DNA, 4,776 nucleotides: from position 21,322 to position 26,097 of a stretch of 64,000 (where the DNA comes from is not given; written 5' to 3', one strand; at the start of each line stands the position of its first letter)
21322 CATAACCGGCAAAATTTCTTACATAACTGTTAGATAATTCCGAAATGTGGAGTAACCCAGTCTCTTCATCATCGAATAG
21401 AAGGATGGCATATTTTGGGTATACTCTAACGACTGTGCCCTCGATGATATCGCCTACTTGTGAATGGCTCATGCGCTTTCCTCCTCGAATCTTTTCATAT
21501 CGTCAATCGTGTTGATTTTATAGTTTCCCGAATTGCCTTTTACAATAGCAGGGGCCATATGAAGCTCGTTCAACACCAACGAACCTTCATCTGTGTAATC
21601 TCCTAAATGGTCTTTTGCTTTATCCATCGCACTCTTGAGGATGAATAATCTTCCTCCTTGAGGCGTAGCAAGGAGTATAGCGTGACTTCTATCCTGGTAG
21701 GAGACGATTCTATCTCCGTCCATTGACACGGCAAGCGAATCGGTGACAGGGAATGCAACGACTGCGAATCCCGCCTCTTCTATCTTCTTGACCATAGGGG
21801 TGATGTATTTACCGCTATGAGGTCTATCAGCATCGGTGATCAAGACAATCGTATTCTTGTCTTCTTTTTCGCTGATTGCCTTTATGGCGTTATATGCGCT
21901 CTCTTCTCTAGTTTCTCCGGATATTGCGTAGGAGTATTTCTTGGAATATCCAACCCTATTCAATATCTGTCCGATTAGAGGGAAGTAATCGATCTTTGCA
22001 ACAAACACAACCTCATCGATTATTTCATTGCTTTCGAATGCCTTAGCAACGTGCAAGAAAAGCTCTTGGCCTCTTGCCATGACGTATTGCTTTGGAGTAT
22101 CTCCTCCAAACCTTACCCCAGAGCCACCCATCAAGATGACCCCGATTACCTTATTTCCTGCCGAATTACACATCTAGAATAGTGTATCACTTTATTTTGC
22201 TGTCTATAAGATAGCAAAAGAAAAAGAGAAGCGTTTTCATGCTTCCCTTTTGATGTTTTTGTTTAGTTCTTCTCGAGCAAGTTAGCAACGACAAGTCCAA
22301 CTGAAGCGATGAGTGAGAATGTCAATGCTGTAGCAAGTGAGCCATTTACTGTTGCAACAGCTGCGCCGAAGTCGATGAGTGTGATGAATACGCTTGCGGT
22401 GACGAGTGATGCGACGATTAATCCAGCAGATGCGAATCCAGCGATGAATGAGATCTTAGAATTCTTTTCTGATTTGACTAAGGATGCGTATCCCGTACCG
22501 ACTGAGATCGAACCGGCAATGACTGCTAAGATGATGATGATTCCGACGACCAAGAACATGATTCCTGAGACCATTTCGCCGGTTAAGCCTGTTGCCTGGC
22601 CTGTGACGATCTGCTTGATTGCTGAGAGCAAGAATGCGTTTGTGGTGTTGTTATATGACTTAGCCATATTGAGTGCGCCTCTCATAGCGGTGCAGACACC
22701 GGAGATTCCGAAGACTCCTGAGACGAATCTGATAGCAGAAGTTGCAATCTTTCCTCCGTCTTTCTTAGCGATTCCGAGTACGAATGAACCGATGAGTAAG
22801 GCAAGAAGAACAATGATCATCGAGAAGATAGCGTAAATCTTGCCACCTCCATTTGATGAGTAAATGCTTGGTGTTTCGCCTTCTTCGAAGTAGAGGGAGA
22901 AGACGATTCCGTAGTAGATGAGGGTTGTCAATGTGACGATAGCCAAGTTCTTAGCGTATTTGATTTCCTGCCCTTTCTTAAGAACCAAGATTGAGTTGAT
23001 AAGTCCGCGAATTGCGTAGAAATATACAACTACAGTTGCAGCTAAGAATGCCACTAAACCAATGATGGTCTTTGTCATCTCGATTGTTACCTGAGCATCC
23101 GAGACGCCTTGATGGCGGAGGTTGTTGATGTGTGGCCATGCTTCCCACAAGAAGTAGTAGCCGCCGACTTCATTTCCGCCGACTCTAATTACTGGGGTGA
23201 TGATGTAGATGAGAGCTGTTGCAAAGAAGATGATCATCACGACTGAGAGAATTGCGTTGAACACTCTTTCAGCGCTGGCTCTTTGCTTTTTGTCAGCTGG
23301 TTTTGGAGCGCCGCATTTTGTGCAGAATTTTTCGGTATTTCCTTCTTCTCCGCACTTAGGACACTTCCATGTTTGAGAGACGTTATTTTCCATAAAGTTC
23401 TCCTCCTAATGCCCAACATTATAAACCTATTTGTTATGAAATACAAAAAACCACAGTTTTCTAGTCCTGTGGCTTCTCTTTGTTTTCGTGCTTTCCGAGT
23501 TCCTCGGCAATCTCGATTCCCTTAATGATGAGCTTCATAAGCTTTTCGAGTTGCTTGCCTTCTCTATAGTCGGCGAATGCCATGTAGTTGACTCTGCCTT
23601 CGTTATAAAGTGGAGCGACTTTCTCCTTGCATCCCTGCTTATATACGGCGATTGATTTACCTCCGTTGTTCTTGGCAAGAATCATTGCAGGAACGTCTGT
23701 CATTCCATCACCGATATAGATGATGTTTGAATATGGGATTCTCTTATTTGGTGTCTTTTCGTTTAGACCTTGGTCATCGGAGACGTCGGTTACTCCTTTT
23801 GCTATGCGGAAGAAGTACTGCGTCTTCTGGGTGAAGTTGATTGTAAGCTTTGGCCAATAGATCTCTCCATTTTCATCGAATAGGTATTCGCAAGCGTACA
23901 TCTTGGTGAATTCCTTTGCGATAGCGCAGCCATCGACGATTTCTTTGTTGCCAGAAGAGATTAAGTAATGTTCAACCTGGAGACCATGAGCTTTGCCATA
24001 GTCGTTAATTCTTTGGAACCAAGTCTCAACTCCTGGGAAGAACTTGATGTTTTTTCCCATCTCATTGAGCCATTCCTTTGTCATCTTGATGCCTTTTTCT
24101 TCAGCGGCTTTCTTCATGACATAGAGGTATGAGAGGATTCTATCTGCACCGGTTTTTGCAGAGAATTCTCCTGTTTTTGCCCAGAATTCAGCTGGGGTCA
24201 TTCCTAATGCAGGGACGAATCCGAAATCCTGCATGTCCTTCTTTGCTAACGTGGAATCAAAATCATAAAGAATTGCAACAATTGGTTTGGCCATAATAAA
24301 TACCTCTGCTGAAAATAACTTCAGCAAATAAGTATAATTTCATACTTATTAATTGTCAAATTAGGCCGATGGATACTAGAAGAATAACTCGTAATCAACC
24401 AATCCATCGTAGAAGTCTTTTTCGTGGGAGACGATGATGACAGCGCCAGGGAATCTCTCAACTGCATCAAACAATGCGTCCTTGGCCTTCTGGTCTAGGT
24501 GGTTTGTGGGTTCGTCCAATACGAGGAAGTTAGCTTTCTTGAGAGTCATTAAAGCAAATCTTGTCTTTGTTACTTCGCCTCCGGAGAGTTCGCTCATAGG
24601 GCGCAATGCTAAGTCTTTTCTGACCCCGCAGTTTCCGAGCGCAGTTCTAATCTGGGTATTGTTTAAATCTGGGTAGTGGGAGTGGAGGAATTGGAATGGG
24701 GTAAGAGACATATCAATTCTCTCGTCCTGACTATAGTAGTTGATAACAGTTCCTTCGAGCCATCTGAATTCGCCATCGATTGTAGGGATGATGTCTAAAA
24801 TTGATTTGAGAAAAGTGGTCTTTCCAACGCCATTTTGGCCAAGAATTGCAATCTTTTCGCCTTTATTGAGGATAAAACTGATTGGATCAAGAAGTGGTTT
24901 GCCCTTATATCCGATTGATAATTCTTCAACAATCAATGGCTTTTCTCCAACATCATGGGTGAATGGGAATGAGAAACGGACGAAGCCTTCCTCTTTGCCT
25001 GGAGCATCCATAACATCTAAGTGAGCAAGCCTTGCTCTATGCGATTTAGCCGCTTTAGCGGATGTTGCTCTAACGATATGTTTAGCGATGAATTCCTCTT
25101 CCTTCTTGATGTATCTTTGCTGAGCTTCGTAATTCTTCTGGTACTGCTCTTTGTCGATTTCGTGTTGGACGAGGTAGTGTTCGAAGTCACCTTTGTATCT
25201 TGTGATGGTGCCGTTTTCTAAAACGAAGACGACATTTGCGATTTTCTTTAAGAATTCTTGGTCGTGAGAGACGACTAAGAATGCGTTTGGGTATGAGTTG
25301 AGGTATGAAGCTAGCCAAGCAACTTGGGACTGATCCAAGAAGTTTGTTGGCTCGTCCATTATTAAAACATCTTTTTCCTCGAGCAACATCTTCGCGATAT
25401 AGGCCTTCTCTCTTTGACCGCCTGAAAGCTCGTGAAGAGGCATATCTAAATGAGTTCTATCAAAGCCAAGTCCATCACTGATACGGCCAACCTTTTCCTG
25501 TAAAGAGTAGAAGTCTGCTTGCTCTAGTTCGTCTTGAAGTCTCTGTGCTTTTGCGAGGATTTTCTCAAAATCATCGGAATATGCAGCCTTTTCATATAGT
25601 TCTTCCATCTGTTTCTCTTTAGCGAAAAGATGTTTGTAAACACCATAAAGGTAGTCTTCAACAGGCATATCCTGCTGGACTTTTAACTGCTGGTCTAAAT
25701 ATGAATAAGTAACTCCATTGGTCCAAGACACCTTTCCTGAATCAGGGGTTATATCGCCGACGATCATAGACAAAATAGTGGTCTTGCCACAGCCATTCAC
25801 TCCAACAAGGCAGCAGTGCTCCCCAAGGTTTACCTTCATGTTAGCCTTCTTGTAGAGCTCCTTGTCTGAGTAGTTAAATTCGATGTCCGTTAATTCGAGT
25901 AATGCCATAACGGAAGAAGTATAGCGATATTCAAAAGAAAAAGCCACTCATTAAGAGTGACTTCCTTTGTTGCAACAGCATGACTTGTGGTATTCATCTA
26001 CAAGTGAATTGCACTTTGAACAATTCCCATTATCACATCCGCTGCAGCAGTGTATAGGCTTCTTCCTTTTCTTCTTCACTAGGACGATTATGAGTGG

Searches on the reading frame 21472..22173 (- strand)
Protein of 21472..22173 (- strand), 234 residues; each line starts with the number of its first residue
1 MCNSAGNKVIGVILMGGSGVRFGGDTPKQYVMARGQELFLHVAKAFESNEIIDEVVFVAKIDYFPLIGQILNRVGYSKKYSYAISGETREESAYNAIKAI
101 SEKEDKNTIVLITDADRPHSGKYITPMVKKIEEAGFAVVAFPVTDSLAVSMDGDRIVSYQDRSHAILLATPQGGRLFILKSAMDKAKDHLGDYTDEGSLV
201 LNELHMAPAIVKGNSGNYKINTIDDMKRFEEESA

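Call 76: search_protein_families(library=pfam, proteins=[window:21472-22173:-], max_evalue=0.00001)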
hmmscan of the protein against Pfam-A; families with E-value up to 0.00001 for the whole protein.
window:21472-22173:- (234 aa): 2 families
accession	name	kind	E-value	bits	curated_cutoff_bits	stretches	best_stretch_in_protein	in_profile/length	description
PF01128.25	IspD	-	7e-31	108.1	27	1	10-228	2-214/221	2-C-methyl-D-erythritol 4-phosphate cytidylyltransferase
PF12804.13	NTP_transf_3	-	2.8e-08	34.5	27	1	11-141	1-121/160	MobA-like NTP transferase domain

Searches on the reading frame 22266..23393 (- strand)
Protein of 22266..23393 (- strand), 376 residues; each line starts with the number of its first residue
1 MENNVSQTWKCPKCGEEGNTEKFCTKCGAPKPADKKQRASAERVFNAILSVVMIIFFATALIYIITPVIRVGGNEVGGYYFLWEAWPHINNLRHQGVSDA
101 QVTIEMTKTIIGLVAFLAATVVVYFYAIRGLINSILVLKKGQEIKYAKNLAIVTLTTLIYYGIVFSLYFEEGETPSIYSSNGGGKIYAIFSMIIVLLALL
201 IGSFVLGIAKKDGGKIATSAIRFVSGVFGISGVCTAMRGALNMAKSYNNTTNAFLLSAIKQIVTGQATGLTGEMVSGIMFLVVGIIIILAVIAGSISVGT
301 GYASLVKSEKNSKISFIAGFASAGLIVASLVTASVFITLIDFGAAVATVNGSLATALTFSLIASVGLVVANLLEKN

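Call 76: search_protein_families(library=pfam, proteins=[window:22266-23393:-], max_evalue=0.00001)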
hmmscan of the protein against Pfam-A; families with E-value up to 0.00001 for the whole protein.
window:22266-23393:- (376 aa): 0 families

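Call 81: search_protein_families(library=pfam, proteins=[window:22266-23393:-], max_evalue=0.01)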
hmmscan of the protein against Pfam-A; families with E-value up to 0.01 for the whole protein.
window:22266-23393:- (376 aa): 1 family
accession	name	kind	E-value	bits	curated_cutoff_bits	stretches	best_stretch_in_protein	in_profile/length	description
PF13240.11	Zn_Ribbon_1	-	0.0026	17.9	25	1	10-30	1-22/23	zinc-ribbon domain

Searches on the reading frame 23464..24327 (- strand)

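Call 76: search_protein_families(library=pfam, proteins=[window:23464-24327:-], max_evalue=0.00001)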
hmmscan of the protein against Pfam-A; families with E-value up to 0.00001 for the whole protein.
window:23464-24327:- (288 aa): 0 families

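Call 81: search_protein_families(library=pfam, proteins=[window:23464-24327:-], max_evalue=0.01)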
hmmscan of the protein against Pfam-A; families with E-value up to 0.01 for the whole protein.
window:23464-24327:- (288 aa): 3 families
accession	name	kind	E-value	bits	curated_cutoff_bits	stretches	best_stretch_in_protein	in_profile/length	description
PF12710.13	HAD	-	1.2e-05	26.3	27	1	19-215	1-188/189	haloacid dehalogenase-like hydrolase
PF06888.18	Put_Phosphatase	-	0.00055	19.9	27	1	19-219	3-189/234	Putative Phosphatase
PF13419.12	HAD_2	-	0.0039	17.8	23.8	0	19-111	1-95/178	Haloacid dehalogenase-like hydrolase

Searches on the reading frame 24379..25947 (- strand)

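Call 76: search_protein_families(library=pfam, proteins=[window:24379-25947:-], max_evalue=0.00001)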
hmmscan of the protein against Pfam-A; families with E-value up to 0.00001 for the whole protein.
window:24379-25947:- (523 aa): 6 families
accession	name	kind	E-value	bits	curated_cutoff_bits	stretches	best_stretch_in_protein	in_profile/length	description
PF00005.33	ABC_tran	-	3.7e-45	154.3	25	2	33-202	2-137/137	ABC transporter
PF12848.13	ABC_tran_Xtn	-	3.5e-20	72.3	25.9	1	243-322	3-82/85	ABC transporter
PF13304.12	AAA_21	-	2.1e-14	54.7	27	0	443-508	227-298/304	AAA domain, putative AbiEii toxin, Type IV TA system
PF02463.25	SMC_N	-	3.2e-14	53.3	40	1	37-243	18-212/220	RecF/RecN/SMC N terminal domain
PF05729.18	NACHT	-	5.8e-07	29.9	26.7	0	366-430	3-67/167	NACHT domain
PF00931.28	NB-ARC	-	6.3e-06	26.1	23.5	0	365-395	20-50/248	NB-ARC domain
